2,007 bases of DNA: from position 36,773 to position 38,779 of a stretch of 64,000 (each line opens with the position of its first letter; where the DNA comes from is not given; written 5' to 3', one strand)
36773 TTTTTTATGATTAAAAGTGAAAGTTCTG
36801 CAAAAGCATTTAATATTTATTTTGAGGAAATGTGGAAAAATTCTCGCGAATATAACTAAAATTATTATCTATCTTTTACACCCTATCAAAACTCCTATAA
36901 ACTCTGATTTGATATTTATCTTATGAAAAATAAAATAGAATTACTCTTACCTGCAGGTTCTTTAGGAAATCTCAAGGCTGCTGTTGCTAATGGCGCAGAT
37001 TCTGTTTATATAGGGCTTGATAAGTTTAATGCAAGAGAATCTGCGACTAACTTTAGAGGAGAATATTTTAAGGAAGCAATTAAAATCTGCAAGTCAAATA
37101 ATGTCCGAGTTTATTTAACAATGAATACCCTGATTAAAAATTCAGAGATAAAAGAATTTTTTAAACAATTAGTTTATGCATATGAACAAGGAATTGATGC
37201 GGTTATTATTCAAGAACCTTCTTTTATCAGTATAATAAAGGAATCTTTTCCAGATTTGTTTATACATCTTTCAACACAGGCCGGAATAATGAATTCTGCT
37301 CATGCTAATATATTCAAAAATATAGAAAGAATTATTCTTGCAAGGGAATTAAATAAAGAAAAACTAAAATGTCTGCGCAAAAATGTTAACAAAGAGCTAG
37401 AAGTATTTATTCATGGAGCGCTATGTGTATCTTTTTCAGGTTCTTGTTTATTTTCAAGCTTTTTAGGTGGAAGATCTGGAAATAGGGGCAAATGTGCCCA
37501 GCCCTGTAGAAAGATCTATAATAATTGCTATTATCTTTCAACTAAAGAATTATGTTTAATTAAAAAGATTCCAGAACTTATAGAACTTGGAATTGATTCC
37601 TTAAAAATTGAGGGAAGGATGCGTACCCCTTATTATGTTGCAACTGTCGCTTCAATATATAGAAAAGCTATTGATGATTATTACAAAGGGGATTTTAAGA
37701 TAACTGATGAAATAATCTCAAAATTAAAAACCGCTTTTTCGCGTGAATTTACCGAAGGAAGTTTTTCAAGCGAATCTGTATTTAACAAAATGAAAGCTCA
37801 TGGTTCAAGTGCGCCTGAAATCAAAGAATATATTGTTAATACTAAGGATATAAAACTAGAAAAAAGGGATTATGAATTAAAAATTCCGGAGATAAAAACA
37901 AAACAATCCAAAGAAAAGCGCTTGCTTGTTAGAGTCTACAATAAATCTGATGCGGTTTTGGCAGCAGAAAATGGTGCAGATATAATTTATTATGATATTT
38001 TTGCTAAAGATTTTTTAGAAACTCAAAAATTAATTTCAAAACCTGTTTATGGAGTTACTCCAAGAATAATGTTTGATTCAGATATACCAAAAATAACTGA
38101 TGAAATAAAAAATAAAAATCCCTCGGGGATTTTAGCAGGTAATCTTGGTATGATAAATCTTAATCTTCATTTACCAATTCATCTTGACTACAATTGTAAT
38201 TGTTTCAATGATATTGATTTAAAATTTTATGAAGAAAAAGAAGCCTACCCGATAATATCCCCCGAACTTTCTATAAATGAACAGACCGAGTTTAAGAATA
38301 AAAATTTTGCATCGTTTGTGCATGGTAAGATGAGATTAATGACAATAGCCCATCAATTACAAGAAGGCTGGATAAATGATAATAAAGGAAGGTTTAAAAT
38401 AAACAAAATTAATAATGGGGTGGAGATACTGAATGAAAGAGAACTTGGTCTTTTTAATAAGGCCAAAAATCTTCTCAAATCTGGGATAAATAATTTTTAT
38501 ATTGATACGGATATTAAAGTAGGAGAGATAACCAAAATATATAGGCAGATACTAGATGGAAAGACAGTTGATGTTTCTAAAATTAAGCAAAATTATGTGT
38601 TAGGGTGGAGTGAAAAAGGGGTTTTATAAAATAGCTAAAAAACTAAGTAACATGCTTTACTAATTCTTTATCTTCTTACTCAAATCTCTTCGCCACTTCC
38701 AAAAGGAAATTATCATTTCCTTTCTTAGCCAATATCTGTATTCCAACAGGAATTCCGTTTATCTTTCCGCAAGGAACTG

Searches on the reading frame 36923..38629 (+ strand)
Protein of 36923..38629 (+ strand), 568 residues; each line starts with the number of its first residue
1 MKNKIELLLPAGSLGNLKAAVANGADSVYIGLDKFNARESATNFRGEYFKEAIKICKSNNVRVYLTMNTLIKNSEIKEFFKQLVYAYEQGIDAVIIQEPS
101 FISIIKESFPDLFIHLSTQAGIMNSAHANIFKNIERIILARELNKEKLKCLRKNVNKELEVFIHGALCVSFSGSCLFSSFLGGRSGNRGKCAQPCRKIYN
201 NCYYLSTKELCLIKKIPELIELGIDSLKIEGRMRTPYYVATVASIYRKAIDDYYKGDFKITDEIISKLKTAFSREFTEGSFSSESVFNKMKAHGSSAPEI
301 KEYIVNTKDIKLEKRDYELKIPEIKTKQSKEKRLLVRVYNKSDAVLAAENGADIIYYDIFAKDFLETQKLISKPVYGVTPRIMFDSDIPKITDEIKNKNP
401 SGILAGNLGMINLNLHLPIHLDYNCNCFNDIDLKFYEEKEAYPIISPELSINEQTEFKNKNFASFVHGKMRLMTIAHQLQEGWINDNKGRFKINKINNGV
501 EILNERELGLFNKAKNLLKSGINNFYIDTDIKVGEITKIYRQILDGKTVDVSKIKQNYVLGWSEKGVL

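Call 78: search_protein_families(library=pfam, proteins=[window:36923-38629:+], max_evalue=0.001)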
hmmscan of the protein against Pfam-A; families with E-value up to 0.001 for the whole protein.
window:36923-38629:+ (568 aa): 1 family
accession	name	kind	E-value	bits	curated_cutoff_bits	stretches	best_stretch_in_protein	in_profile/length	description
PF01136.24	Peptidase_U32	-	6.4e-77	258.4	22.4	1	77-283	2-229/233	Peptidase family U32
